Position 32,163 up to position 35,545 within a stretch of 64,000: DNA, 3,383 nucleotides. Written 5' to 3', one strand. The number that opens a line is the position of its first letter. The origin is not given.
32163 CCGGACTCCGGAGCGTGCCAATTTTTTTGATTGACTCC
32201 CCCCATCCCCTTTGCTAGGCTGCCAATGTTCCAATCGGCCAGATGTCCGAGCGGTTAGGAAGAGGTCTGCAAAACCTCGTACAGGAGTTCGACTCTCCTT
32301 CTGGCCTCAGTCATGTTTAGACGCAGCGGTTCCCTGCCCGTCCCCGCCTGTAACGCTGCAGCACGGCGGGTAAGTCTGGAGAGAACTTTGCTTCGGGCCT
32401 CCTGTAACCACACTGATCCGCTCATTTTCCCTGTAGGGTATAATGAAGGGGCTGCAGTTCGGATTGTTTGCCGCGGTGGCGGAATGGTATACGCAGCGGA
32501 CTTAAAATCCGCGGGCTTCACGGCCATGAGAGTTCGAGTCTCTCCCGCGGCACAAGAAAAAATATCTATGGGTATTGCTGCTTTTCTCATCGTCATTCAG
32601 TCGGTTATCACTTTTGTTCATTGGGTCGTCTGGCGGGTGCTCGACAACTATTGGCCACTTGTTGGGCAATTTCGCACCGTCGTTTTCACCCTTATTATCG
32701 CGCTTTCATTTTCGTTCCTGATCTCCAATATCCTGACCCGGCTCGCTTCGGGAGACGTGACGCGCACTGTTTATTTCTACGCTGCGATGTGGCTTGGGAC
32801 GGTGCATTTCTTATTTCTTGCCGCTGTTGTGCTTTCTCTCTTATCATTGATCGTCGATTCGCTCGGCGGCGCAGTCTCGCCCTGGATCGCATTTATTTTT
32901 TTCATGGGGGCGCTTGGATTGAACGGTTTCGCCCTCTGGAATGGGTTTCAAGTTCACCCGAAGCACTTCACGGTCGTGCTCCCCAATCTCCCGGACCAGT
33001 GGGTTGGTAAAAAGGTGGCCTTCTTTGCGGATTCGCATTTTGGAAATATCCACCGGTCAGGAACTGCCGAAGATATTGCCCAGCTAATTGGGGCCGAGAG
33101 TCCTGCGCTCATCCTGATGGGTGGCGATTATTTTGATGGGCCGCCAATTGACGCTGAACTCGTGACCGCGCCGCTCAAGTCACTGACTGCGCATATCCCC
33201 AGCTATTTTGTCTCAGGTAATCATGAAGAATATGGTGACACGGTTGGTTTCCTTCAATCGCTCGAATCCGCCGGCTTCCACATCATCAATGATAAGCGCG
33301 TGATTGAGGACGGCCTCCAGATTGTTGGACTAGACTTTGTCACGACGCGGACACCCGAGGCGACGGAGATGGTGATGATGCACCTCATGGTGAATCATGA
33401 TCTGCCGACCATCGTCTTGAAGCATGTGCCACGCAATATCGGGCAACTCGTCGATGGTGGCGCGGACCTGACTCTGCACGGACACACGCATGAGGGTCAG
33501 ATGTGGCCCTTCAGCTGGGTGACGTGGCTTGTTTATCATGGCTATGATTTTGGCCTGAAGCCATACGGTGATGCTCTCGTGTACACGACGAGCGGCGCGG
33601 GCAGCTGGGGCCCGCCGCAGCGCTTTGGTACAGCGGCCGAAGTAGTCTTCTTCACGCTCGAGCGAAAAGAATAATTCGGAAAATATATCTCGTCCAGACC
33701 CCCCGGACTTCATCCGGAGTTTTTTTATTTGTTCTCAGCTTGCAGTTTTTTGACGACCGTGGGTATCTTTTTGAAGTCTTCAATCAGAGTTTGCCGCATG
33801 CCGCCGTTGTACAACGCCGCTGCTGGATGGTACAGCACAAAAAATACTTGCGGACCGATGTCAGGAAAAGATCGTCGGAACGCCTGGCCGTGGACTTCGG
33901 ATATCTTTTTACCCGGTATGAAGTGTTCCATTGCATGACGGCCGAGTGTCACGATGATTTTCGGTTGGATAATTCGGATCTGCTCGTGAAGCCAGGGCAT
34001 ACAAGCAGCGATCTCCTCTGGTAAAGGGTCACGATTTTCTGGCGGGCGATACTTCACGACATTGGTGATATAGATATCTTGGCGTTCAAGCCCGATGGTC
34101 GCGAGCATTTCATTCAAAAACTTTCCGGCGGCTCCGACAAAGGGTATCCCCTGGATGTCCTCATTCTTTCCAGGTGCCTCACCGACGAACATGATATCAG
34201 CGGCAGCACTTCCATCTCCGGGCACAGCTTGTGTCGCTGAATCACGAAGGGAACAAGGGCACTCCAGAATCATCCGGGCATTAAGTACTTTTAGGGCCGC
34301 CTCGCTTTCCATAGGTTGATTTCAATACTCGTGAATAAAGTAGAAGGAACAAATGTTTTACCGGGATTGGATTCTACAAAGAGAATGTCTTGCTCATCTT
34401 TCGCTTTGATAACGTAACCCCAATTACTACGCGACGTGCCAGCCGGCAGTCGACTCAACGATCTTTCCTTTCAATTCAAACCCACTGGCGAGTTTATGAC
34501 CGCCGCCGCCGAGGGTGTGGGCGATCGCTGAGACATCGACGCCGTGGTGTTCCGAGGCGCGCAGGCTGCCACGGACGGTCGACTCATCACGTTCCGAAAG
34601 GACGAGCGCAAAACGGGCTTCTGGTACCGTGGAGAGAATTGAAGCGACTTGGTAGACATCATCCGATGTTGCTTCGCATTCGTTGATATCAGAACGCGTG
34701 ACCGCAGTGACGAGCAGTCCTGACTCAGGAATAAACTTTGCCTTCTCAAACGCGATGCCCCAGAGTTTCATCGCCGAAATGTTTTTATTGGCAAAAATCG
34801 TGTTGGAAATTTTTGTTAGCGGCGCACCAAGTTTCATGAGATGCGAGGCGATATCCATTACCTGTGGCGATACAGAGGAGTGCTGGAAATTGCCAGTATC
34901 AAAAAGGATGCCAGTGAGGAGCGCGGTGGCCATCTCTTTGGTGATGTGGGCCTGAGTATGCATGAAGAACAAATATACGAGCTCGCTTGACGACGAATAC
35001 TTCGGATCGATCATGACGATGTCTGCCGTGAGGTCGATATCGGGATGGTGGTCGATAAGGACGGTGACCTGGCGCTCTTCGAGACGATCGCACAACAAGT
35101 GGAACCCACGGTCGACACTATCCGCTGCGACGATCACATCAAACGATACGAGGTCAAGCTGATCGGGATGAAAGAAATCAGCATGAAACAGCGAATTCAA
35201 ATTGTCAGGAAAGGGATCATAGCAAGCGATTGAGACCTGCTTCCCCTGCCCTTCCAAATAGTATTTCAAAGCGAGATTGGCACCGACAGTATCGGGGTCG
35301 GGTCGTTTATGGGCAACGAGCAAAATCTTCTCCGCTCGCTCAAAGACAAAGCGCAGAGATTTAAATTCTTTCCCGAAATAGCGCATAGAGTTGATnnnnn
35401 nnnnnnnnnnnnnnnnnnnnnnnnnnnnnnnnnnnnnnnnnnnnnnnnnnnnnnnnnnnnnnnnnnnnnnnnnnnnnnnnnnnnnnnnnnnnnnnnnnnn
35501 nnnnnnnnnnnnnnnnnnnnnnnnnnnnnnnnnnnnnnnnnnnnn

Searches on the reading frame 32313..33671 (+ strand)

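Call 8: search_protein_families(library=pfam, proteins=[window:32313-33671:+], max_evalue=0.01)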
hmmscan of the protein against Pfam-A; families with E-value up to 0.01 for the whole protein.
window:32313-33671:+ (453 aa): 2 families
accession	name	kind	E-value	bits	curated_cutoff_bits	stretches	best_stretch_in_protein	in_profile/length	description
PF00149.33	Metallophos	-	9.5e-14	52.7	21.5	1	234-394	2-190/191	Calcineurin-like phosphoesterase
PF12850.12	Metallophos_2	-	0.00021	21.8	27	1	234-396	2-120/154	Calcineurin-like phosphoesterase superfamily domain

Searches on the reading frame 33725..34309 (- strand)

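Call 8: search_protein_families(library=pfam, proteins=[window:33725-34309:-], max_evalue=0.01)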
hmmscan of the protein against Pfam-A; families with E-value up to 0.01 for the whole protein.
window:33725-34309:- (194 aa): 1 family
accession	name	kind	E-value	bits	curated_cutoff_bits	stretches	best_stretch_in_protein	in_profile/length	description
PF03167.25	UDG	-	2.6e-40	138.2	24.3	1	30-172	1-128/141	Uracil DNA glycosylase superfamily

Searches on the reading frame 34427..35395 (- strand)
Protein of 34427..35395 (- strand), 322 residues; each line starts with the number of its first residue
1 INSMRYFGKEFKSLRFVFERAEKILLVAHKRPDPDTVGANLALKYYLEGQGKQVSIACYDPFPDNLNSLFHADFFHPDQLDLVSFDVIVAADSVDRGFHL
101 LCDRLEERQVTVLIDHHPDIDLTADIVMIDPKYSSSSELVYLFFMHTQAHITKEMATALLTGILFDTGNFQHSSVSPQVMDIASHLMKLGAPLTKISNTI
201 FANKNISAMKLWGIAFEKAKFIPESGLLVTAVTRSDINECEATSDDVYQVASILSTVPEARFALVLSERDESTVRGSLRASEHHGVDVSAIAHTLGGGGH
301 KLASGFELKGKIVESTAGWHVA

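Call 8: search_protein_families(library=pfam, proteins=[window:34427-35395:-], max_evalue=0.01)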
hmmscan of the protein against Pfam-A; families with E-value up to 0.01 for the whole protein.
window:34427-35395:- (322 aa): 2 families
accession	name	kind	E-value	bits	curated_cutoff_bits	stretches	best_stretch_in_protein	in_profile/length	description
PF01368.27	DHH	-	2e-15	57.6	28.1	1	23-163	1-125/125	DHH family, N-terminal domain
PF02272.25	DHHA1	-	5.8e-07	30.3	25.9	1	241-309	12-84/102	DHHA1 domain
